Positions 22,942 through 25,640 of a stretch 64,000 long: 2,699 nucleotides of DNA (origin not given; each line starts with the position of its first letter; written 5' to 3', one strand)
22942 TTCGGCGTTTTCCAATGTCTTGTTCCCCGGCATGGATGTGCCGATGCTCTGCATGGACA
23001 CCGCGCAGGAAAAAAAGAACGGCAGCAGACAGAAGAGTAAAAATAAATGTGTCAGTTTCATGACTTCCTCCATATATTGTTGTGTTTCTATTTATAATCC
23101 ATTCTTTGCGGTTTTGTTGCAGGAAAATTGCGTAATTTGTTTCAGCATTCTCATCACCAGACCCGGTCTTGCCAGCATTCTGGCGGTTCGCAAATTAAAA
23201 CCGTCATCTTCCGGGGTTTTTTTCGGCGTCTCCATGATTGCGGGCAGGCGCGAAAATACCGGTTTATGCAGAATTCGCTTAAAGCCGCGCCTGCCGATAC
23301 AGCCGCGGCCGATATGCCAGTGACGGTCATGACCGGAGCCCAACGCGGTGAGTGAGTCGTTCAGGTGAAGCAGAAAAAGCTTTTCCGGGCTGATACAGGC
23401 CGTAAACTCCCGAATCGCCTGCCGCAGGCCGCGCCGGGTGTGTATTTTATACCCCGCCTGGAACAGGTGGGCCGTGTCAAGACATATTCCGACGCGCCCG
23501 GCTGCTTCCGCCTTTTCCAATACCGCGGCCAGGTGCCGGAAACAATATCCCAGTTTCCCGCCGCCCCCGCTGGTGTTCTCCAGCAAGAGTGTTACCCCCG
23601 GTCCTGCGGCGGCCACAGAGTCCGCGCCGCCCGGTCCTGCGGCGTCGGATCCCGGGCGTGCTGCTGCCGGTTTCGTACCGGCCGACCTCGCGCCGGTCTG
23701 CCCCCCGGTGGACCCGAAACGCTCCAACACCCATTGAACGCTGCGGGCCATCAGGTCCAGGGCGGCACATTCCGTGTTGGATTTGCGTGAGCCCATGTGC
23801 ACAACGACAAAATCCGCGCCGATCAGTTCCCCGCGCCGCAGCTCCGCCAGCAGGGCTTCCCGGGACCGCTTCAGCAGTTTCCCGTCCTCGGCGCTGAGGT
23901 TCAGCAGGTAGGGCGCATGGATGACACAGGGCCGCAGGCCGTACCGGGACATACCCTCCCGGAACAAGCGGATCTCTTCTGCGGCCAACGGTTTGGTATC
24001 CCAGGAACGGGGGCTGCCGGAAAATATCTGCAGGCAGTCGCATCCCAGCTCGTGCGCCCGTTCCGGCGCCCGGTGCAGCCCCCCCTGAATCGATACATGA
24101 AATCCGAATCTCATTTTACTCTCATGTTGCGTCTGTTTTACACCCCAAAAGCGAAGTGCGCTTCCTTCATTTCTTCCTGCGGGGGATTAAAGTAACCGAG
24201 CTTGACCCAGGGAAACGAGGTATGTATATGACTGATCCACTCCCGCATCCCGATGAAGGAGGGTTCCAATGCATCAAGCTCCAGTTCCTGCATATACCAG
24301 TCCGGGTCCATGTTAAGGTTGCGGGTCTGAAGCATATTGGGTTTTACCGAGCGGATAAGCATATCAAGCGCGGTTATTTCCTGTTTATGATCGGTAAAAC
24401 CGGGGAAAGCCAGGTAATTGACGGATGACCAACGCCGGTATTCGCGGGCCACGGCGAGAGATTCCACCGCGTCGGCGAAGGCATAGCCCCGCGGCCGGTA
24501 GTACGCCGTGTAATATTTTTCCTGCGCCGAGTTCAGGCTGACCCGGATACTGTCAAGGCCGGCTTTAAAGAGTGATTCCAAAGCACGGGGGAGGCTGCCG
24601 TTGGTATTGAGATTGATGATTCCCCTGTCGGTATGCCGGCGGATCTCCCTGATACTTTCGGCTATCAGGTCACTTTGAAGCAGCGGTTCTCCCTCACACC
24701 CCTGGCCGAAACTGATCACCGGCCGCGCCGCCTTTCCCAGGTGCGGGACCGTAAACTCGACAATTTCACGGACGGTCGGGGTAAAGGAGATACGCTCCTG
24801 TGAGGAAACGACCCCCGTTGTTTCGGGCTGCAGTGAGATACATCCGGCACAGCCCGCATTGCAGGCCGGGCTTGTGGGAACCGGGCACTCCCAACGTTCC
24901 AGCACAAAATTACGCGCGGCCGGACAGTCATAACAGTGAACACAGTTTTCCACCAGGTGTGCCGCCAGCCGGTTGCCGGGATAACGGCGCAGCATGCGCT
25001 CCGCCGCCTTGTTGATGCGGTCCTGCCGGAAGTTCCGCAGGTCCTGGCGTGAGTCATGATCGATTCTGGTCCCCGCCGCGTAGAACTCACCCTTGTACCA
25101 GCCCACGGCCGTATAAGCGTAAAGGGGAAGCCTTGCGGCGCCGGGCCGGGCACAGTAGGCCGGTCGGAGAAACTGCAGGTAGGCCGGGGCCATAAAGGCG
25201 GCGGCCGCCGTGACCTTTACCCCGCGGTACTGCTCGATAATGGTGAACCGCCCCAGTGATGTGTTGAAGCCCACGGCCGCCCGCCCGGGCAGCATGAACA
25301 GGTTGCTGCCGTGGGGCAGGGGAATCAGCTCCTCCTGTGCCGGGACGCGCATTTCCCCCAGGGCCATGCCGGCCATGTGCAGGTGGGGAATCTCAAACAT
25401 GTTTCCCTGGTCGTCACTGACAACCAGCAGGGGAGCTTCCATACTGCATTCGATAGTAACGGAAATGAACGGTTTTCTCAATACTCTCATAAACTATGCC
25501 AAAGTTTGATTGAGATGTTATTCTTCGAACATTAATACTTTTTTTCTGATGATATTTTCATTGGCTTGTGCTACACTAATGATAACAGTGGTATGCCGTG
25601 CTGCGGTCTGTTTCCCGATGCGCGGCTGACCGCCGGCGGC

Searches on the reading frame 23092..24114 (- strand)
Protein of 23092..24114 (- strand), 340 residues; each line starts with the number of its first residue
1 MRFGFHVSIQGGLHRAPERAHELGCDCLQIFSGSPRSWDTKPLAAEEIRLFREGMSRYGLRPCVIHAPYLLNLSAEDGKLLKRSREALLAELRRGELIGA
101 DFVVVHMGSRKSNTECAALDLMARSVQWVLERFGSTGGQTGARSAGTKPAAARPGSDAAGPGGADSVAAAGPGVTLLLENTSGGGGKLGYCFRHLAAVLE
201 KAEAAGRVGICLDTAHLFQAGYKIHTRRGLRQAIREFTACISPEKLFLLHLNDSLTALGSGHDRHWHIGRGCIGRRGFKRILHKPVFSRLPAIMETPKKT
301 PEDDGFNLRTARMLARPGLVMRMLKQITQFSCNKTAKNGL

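Call 11: search_protein_families(library=pfam, proteins=[window:23092-24114:-], max_evalue=0.001)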
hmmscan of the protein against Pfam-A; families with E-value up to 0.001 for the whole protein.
window:23092-24114:- (340 aa): 1 family
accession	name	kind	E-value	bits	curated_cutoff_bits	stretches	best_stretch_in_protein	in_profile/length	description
PF01261.30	AP_endonuc_2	-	8.2e-42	144.1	31.1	1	18-303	2-236/249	Xylose isomerase-like TIM barrel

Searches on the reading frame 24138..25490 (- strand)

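Call 11: search_protein_families(library=pfam, proteins=[window:24138-25490:-], max_evalue=0.001)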
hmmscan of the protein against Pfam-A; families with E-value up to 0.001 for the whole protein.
window:24138-25490:- (450 aa): 1 family
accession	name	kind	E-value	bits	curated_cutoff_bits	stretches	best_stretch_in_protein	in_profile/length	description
PF04055.27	Radical_SAM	-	1.7e-15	58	29.5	1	205-371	2-161/166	Radical SAM superfamily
